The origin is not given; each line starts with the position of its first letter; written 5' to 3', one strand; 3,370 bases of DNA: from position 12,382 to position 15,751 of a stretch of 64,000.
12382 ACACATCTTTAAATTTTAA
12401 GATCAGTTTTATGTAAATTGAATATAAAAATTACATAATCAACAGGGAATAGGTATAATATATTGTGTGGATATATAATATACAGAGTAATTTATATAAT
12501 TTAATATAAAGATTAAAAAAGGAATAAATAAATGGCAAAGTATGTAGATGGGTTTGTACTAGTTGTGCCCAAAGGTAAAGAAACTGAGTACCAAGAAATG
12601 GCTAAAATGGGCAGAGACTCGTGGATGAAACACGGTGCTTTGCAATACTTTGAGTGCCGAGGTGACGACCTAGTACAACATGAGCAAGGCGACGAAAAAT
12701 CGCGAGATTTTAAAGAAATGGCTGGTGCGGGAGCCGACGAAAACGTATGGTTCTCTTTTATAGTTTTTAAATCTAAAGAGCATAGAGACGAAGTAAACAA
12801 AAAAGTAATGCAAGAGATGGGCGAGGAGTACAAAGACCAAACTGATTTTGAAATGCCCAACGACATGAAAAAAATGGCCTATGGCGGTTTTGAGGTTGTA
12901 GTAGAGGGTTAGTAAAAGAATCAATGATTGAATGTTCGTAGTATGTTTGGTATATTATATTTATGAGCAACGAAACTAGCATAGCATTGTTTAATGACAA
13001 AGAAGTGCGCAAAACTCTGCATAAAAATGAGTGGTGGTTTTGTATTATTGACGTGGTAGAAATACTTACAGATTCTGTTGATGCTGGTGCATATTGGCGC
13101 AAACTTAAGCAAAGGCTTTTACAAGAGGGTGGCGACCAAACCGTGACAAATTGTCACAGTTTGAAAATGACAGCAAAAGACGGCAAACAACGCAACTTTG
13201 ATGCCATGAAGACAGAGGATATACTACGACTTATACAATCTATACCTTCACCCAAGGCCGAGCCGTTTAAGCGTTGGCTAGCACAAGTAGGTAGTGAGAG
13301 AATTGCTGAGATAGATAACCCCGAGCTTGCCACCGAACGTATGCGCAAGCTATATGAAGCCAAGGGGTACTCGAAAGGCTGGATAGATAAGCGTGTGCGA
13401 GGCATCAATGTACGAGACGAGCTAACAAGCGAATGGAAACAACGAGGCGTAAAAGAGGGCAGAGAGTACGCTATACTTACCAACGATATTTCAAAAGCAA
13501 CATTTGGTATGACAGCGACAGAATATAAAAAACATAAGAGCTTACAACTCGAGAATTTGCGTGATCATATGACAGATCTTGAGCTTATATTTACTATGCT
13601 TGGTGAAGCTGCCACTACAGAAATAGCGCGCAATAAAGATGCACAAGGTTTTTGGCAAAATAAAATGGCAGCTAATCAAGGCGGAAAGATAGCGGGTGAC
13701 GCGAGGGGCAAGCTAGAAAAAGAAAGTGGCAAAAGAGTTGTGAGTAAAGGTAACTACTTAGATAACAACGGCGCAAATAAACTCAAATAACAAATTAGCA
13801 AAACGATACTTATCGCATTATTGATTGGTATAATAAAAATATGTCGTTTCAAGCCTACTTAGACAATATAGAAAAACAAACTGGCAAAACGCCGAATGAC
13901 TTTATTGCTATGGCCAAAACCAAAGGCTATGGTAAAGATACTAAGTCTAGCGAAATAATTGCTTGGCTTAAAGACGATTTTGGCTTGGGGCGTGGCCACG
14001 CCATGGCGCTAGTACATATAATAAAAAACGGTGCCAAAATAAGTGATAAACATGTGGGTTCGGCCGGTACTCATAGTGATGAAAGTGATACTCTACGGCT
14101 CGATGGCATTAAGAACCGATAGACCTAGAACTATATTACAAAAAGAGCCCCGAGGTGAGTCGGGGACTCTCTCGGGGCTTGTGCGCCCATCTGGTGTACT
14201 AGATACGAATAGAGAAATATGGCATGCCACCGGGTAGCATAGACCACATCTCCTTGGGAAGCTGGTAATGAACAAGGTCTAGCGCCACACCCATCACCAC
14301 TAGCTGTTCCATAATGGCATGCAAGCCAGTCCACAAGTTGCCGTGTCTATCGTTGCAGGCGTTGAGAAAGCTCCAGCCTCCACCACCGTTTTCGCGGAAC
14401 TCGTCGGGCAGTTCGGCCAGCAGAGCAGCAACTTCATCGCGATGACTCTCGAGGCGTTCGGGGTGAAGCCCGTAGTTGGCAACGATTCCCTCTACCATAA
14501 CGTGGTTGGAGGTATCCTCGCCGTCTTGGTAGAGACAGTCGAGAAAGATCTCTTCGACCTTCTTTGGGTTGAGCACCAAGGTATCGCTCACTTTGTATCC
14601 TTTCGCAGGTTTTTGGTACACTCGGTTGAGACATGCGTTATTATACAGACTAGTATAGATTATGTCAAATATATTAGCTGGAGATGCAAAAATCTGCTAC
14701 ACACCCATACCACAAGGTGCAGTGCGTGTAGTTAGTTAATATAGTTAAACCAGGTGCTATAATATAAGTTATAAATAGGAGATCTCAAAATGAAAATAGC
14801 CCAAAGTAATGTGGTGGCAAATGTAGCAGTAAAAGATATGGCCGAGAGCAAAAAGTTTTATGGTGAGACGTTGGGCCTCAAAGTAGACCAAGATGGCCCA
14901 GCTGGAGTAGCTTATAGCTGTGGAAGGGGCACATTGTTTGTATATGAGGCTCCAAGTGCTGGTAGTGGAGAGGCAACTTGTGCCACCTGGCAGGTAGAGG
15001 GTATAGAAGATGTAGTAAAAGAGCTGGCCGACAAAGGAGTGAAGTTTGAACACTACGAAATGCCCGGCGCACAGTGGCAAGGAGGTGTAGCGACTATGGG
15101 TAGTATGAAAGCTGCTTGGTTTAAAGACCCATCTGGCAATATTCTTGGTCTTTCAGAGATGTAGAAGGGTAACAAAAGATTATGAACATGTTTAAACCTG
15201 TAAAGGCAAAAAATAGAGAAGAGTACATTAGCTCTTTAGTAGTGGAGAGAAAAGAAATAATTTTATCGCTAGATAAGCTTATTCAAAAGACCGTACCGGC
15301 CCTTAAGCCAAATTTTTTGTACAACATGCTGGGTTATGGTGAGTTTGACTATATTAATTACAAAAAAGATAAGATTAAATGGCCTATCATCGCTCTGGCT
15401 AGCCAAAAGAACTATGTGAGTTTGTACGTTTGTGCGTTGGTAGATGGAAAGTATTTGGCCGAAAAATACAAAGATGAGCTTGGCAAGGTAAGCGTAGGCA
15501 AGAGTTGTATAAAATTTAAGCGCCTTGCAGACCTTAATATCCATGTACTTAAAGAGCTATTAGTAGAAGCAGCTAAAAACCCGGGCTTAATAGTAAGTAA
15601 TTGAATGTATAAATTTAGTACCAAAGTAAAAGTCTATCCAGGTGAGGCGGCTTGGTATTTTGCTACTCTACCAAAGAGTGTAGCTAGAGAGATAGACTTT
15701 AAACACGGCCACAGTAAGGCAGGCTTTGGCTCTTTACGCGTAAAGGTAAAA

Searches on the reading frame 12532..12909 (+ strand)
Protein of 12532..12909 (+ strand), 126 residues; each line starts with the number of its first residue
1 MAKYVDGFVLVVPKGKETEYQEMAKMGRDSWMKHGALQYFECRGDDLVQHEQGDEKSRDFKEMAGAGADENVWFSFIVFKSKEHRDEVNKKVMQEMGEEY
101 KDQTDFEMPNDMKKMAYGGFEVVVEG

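Call 11: search_protein_families(library=pfam, proteins=[window:12532-12909:+], max_evalue=0.001)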
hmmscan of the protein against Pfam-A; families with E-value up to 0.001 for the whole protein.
window:12532-12909:+ (126 aa): 1 family
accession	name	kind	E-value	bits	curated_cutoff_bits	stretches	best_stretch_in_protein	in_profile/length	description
PF07237.17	DUF1428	-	5.7e-27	94.4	27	1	3-99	1-92/102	Protein of unknown function (DUF1428)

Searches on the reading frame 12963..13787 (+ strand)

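Call 9: search_protein_families(library=pfam, proteins=[window:12963-13787:+], max_evalue=0.001)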
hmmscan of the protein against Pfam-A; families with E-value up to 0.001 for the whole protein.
window:12963-13787:+ (275 aa): 1 family
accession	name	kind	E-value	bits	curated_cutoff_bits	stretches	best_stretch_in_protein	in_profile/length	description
PF02498.22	Bro-N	-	4.8e-11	43.6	25.6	1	15-108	2-92/96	BRO family, N-terminal domain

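Call 47: search_protein_families(library=padloc, proteins=[window:12963-13787:+], max_evalue=0.001)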
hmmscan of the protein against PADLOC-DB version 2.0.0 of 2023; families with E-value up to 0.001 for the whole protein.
window:12963-13787:+ (275 aa): 2 families
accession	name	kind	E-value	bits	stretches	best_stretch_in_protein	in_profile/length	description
PDLC04920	PDC-S13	-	3.9e-120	398.5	1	1-271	1-272/286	-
PDLC04841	PDC-S04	-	1.6e-23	81.8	1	1-108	1-112/292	-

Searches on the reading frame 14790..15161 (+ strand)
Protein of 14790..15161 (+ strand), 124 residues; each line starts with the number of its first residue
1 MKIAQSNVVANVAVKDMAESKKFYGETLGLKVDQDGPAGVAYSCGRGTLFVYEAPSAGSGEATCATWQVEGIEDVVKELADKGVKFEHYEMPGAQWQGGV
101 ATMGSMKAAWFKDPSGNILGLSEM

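Call 11: search_protein_families(library=pfam, proteins=[window:14790-15161:+], max_evalue=0.001)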
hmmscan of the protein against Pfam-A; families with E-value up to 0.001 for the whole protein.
window:14790-15161:+ (124 aa): 3 families
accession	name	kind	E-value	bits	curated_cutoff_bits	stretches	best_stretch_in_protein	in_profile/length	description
PF00903.31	Glyoxalase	-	1.4e-09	38.8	20.6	1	11-118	6-118/121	Glyoxalase/Bleomycin resistance protein/Dioxygenase superfamily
PF12681.13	Glyoxalase_2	-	0.00064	20.1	30.1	0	12-45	6-39/118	Glyoxalase-like domain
PF22677.2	Ble-like_N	-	0.00096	19.3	24.5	0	11-34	6-29/41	Bleomycin resistance protein-like N-terminal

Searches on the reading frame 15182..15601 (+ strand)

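Call 11: search_protein_families(library=pfam, proteins=[window:15182-15601:+], max_evalue=0.001)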
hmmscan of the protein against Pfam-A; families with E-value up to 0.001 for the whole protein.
window:15182-15601:+ (140 aa): 1 family
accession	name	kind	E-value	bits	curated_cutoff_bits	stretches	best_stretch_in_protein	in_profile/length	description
PF08818.16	DUF1801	-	1.9e-12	47.9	27.2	1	23-130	1-84/85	Domain of unknown function (DU1801)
